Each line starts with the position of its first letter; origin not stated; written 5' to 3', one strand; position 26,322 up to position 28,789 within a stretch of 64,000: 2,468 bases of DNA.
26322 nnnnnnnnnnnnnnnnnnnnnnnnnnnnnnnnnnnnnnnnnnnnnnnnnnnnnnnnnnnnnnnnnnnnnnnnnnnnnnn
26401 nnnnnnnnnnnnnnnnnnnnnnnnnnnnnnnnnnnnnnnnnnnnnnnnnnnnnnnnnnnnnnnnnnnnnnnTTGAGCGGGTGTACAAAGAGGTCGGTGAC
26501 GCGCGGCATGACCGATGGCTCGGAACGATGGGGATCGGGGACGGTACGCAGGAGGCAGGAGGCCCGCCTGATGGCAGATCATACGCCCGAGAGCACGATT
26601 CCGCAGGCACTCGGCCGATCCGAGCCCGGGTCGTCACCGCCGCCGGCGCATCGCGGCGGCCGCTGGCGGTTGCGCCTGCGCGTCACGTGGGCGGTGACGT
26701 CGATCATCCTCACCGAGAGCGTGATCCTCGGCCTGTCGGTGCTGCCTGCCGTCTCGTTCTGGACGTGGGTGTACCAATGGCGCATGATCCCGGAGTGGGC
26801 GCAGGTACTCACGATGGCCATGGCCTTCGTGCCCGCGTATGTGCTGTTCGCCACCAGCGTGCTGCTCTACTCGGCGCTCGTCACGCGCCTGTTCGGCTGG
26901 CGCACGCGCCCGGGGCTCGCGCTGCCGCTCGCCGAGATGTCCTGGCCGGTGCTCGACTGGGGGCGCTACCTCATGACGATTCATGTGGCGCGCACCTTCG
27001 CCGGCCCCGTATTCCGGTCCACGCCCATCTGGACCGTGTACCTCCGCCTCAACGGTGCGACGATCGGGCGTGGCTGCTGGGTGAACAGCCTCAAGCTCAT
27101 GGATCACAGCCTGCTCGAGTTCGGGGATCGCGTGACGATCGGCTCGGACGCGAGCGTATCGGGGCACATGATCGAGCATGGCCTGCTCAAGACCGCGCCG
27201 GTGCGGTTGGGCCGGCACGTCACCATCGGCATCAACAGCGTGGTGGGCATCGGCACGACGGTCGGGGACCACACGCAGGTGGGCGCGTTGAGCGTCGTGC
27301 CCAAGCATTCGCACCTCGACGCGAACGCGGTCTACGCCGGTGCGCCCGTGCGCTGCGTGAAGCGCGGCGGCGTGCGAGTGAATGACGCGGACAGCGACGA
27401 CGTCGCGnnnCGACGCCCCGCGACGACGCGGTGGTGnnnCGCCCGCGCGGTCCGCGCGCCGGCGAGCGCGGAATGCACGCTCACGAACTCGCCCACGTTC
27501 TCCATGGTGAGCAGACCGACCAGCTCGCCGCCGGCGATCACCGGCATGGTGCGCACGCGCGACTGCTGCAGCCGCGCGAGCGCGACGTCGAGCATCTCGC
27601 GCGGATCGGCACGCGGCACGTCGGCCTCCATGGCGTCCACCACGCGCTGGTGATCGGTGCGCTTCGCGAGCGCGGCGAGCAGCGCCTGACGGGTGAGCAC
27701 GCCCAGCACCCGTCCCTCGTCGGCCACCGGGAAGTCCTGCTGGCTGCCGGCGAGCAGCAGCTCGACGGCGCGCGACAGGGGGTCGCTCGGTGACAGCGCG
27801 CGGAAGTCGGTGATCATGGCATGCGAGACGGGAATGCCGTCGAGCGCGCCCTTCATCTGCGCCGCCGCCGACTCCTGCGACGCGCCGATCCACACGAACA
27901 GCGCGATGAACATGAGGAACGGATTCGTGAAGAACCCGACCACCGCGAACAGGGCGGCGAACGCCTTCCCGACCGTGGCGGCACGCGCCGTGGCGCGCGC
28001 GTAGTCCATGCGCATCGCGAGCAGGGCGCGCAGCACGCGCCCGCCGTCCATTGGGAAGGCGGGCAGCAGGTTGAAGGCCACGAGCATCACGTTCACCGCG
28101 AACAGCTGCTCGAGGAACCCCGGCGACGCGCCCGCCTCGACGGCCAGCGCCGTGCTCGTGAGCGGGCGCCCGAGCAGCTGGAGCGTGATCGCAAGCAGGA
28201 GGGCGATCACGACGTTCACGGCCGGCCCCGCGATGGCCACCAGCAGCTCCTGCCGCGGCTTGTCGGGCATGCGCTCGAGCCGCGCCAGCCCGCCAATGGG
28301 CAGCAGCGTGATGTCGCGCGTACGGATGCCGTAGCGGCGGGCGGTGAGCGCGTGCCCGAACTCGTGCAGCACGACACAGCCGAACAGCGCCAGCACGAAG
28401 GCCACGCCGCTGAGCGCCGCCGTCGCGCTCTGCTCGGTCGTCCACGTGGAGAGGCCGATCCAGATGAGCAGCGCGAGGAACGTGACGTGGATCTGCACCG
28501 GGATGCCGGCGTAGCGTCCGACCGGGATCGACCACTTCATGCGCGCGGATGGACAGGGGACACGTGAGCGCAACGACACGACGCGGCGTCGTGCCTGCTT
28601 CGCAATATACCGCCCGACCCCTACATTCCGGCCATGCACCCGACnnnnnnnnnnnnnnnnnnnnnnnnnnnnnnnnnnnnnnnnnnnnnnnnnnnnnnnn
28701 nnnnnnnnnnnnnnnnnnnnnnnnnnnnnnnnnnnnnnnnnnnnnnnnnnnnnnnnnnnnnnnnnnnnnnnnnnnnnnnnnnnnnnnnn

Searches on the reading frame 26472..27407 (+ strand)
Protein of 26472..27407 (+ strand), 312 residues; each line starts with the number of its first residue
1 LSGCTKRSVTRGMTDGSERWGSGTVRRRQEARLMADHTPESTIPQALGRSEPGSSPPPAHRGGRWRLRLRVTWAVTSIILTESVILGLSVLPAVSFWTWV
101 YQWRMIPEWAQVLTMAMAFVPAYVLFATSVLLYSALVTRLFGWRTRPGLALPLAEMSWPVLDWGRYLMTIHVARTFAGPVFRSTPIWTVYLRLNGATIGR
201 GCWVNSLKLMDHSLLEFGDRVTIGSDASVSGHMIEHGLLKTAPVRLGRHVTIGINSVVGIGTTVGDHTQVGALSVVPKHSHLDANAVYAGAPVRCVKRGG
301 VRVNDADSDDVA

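Call 52: search_protein_families(library=ncbifam, proteins=[window:26472-27407:+], max_evalue=0.00001)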
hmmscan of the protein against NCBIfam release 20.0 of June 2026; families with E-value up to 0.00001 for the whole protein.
window:26472-27407:+ (312 aa): 8 families
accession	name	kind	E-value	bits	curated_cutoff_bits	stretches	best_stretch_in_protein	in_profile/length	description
TIGR02353.1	NRPS_term_dom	equivalog_domain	1.6e-23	82.9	423.1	1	172-306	89-223/695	Pls/PosA family non-ribosomal peptide synthetase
NF007076.0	PRK09527.1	equivalog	5e-09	35.8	347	1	196-298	76-184/203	galactoside O-acetyltransferase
TIGR03570.1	NeuD_NnaD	subfamily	3e-08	33.5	160.8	1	195-294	117-202/202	NeuD/PglB/VioB family sugar acetyltransferase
NF007797.0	PRK10502.1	subfamily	3.6e-08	33.3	192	0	239-297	121-177/183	WcaF family extracellular polysaccharide biosynthesis acetyltransferase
NF058585.1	HptprglPActTf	PfamEq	3.8e-07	29.8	300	1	213-299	76-160/172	heptaprenylglyceryl phosphate O-acetyltransferase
TIGR03532.1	DapD_Ac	equivalog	1.6e-06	27.9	231.75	1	195-298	110-213/231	2,3,4,5-tetrahydropyridine-2,6-dicarboxylate N-acetyltransferase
NF007499.0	PRK10092.1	equivalog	8.5e-06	25.7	314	0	240-298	126-182/183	maltose O-acetyltransferase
NF007240.0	PRK09677.1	equivalog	9e-06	25.3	243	0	237-299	124-184/192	putative lipopolysaccharide biosynthesis O-acetyl transferase WbbJ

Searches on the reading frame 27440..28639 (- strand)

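Call 52: search_protein_families(library=ncbifam, proteins=[window:27440-28639:-], max_evalue=0.00001)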
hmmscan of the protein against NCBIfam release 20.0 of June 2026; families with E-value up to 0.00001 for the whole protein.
window:27440-28639:- (400 aa): 1 family
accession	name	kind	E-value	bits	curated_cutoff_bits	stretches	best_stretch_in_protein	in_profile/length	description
NF041552.1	TF_PrdR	equivalog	2.4e-06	26.2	795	1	270-386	7-125/577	sigma-54 dependent transcriptional regulator PrdR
